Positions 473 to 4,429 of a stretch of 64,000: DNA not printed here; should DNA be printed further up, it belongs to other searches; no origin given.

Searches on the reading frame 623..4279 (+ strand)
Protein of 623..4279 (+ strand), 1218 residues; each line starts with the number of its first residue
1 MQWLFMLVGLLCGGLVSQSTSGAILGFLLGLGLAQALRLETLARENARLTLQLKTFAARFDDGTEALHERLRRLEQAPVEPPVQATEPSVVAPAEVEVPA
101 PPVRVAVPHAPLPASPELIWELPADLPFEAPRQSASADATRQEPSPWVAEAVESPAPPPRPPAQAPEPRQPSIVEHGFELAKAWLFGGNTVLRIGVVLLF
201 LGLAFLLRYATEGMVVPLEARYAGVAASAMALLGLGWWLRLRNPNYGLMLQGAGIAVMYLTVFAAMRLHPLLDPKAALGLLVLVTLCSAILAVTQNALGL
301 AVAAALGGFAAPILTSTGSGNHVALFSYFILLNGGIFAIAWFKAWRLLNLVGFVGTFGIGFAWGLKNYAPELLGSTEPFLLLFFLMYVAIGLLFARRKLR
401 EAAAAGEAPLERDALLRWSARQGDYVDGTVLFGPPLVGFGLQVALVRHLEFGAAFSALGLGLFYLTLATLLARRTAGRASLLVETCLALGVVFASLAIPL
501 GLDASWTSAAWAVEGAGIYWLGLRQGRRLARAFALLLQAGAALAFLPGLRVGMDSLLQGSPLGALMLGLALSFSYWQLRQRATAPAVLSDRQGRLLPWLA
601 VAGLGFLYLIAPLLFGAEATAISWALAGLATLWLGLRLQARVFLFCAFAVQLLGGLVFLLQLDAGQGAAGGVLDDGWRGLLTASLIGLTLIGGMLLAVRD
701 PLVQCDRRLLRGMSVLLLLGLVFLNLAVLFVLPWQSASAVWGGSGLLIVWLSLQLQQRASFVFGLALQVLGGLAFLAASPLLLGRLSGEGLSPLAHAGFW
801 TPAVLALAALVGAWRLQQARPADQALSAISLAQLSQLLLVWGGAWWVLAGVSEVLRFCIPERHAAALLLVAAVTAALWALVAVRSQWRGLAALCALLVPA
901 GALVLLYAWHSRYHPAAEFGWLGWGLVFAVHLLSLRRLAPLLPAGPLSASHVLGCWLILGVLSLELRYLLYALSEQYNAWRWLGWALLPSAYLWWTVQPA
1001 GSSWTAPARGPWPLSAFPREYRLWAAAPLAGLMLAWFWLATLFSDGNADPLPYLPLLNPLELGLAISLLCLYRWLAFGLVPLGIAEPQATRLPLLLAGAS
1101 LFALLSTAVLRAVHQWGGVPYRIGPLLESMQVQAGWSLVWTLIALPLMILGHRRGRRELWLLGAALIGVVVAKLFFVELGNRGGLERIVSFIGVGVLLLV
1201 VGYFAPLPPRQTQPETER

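Call 49: search_protein_families(library=pfam, proteins=[window:623-4279:+], max_evalue=0.00001)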
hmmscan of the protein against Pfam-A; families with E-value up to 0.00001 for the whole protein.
window:623-4279:+ (1218 aa): 1 family
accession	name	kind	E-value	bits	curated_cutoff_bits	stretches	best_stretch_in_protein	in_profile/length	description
PF10101.14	DUF2339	-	1.8e-167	559.5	33.6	2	187-574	1-371/659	Predicted membrane protein (DUF2339)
